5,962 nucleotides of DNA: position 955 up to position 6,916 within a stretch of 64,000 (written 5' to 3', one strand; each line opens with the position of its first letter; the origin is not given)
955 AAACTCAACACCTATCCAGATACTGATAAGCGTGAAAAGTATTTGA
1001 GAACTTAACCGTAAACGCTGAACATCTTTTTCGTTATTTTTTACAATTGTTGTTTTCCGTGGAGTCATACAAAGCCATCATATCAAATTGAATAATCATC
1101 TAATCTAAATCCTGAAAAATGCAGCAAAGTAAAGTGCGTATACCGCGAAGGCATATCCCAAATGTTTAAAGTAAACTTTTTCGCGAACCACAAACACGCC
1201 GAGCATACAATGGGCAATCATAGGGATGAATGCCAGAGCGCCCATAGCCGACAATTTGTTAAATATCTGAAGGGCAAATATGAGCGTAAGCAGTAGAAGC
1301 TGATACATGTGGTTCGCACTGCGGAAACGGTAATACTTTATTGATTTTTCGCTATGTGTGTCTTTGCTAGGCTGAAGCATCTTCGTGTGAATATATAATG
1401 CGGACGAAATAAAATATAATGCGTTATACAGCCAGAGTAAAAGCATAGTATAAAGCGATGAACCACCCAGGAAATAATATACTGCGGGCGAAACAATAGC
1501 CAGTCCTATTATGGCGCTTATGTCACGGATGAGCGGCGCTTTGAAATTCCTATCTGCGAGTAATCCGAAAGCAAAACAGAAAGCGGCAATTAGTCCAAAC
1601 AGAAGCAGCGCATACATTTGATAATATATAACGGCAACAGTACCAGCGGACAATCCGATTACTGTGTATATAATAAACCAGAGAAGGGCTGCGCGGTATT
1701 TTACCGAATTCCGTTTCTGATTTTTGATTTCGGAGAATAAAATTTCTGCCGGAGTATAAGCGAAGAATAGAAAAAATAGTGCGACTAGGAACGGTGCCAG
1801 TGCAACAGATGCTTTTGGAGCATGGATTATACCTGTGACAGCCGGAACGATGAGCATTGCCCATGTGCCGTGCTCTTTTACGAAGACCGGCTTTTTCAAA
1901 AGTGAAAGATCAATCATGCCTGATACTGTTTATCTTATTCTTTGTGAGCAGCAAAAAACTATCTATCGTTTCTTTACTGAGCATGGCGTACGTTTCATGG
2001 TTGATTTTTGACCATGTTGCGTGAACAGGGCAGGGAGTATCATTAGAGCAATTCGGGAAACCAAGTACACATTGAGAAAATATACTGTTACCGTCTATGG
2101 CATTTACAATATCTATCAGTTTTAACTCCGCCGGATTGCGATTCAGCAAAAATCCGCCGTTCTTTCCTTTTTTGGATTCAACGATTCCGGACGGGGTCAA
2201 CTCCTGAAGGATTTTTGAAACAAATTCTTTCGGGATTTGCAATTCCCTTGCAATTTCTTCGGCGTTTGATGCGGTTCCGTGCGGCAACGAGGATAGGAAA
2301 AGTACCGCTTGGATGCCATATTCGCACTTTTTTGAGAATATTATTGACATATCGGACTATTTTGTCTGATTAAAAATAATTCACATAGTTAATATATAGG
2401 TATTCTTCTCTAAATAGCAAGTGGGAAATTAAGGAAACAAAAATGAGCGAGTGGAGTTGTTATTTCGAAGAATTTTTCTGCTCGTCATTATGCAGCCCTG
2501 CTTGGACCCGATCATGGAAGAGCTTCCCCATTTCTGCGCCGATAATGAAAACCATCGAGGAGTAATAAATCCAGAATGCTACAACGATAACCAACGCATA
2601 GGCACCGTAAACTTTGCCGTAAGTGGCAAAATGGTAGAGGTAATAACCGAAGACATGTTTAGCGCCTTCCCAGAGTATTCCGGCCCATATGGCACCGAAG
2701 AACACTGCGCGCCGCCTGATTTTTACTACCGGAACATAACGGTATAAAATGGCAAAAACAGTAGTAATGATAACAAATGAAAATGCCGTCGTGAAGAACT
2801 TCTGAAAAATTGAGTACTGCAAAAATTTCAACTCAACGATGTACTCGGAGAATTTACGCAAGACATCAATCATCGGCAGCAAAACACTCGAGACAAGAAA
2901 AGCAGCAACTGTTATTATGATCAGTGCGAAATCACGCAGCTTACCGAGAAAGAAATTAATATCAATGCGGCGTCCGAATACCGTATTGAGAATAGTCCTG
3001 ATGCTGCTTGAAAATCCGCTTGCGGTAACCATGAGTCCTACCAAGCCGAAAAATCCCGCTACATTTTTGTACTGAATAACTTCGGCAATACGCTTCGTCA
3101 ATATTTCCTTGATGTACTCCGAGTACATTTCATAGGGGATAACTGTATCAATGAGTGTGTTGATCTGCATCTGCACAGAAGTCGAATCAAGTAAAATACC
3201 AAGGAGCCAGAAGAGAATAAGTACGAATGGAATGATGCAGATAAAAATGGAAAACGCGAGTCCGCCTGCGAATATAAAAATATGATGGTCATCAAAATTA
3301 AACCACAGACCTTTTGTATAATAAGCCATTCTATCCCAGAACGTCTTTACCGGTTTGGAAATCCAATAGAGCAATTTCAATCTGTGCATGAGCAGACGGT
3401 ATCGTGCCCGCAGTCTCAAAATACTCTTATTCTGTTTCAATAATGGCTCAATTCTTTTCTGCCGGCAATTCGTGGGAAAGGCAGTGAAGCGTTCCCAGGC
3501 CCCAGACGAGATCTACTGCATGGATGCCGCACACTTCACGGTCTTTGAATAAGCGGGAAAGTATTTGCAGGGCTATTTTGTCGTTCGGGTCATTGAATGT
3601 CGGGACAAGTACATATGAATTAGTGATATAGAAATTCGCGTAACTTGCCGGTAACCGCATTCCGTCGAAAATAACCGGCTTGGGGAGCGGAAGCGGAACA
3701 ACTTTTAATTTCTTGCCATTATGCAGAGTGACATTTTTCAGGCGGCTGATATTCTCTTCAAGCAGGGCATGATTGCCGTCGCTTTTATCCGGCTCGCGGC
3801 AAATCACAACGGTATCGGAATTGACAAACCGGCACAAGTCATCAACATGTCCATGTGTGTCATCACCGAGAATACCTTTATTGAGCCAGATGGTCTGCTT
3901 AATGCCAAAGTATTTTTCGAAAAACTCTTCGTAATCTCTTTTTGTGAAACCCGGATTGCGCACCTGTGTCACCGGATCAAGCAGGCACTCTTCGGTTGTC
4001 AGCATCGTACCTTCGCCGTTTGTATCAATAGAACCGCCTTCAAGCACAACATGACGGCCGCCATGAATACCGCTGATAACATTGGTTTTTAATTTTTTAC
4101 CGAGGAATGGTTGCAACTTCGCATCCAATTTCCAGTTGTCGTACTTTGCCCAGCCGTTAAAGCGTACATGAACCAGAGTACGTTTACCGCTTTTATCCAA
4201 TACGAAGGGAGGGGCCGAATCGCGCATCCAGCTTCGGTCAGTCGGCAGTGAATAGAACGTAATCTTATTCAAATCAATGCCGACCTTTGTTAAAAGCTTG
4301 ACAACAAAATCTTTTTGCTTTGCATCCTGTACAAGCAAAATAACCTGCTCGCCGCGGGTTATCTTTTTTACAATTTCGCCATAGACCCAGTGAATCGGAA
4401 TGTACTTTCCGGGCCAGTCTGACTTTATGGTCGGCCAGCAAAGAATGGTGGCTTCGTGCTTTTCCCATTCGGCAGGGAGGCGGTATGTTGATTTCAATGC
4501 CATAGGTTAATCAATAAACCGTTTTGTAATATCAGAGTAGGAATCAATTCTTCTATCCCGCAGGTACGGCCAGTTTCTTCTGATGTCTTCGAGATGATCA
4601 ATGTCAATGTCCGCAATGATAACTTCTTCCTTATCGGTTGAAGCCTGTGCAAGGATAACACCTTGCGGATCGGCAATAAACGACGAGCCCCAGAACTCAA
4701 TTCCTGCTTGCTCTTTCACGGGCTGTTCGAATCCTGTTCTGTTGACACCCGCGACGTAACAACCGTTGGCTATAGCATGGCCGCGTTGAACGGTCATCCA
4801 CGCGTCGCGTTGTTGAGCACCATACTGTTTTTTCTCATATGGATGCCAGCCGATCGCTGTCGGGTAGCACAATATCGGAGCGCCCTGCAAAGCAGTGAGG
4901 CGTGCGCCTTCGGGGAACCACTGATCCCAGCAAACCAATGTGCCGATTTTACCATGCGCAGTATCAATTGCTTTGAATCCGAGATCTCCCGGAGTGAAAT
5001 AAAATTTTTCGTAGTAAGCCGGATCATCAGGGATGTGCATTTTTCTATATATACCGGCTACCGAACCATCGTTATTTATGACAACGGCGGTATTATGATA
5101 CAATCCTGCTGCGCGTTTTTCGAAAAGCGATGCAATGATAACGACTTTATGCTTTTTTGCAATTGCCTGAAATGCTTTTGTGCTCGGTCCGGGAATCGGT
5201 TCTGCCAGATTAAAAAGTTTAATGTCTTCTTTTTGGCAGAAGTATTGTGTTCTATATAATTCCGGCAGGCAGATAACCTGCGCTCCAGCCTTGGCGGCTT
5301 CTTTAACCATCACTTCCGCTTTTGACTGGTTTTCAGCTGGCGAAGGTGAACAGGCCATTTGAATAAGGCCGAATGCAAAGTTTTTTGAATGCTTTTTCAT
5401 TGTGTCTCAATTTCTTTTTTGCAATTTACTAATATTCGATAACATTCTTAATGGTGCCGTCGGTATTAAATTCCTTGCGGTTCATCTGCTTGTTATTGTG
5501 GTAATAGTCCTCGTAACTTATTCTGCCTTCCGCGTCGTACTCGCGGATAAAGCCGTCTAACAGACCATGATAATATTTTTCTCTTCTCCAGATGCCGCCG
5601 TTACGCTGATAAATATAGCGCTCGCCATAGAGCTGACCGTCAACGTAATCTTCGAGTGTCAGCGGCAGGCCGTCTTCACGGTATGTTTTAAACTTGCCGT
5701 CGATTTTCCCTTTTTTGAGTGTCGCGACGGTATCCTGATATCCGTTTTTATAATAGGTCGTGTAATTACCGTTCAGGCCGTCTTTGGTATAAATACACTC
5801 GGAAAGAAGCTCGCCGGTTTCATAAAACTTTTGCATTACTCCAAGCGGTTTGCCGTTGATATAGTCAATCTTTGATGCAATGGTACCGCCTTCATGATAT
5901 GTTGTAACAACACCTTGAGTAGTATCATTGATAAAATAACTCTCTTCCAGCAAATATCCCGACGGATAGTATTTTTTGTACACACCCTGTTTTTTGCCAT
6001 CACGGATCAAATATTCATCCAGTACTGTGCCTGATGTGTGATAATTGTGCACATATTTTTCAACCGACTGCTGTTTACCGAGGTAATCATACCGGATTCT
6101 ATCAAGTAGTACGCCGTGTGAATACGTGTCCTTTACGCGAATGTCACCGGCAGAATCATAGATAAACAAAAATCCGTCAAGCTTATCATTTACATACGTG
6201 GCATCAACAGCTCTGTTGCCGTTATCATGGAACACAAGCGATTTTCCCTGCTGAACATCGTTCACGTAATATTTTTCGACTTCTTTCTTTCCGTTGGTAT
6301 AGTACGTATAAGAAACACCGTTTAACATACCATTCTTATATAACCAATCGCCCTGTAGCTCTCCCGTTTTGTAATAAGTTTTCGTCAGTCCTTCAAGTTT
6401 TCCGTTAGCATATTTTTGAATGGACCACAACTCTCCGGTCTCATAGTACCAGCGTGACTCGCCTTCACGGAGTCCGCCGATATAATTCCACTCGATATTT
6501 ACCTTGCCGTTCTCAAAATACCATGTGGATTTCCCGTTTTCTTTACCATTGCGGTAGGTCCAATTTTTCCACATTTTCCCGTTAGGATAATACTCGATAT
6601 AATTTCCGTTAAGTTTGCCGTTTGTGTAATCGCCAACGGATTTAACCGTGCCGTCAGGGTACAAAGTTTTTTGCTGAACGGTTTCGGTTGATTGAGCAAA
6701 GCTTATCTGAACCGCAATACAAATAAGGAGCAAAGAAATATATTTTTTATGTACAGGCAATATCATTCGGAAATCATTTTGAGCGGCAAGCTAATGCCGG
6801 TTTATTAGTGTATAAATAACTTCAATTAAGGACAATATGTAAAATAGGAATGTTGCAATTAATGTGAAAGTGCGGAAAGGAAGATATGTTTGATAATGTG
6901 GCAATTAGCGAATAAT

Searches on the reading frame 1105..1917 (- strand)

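Call 74: search_protein_families(library=pfam, proteins=[window:1105-1917:-], max_evalue=0.000001)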
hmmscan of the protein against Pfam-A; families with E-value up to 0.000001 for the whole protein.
window:1105-1917:- (270 aa): 1 family
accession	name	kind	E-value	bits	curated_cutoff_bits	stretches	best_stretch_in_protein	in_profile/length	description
PF14256.11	YwiC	-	3.2e-16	60.2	25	1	14-147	3-126/126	YwiC-like protein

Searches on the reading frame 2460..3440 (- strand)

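Call 74: search_protein_families(library=pfam, proteins=[window:2460-3440:-], max_evalue=0.000001)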
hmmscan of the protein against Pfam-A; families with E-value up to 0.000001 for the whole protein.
window:2460-3440:- (326 aa): 1 family
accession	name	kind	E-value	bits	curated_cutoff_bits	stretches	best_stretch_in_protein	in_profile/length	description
PF03631.20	Virul_fac_BrkB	-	2.2e-46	159.1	33.7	1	51-305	2-252/259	Virulence factor BrkB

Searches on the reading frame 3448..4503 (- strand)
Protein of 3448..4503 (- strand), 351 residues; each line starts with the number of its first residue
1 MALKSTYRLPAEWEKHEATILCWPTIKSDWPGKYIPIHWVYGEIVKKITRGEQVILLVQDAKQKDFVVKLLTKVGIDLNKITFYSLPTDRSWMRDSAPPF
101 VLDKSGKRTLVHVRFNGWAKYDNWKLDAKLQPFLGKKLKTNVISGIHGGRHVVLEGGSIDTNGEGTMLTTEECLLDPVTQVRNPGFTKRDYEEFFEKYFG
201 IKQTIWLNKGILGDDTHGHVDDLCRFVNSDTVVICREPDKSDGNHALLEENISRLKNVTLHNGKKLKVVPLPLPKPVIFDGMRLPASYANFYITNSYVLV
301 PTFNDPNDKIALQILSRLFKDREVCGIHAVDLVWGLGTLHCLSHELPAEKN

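Call 74: search_protein_families(library=pfam, proteins=[window:3448-4503:-], max_evalue=0.000001)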
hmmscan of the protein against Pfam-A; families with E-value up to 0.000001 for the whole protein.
window:3448-4503:- (351 aa): 1 family
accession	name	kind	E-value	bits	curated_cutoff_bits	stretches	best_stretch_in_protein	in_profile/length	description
PF04371.20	PAD_porph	-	5e-105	351.7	25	1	8-347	1-321/321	Porphyromonas-type peptidyl-arginine deiminase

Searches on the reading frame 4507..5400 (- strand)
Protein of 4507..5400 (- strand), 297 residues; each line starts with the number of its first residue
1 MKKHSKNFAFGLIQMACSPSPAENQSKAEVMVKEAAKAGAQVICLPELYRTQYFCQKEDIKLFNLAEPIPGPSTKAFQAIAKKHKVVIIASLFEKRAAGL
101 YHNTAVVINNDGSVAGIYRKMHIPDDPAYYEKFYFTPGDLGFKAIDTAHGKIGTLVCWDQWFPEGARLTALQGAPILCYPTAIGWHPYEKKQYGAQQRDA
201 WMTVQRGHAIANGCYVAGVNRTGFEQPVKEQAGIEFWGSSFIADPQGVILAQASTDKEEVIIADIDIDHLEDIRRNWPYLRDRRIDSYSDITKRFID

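Call 74: search_protein_families(library=pfam, proteins=[window:4507-5400:-], max_evalue=0.000001)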
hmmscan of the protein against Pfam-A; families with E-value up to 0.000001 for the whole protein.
window:4507-5400:- (297 aa): 1 family
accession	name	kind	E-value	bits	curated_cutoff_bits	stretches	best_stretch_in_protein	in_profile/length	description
PF00795.27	CN_hydrolase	-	1.1e-67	228.5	23.2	1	12-275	4-256/256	Carbon-nitrogen hydrolase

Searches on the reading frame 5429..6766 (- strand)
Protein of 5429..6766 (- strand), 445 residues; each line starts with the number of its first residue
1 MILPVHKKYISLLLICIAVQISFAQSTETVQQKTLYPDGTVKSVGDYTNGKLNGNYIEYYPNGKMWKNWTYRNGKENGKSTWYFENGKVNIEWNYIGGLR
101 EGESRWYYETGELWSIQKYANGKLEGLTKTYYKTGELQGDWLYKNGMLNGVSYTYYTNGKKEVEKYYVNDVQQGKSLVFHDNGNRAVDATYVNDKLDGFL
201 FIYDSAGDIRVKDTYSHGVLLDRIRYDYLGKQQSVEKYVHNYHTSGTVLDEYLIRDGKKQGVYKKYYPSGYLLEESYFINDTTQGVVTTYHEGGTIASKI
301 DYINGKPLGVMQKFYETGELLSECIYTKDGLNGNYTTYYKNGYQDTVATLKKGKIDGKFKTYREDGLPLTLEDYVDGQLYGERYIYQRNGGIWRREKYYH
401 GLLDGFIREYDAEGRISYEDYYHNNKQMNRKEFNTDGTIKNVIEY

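Call 74: search_protein_families(library=pfam, proteins=[window:5429-6766:-], max_evalue=0.000001)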
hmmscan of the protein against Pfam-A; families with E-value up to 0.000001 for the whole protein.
window:5429-6766:- (445 aa): 1 family
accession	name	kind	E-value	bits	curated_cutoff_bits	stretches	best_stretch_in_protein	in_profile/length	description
PF07661.19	MORN_2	-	2.9e-28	95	29.6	0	100-121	1-22/22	MORN repeat variant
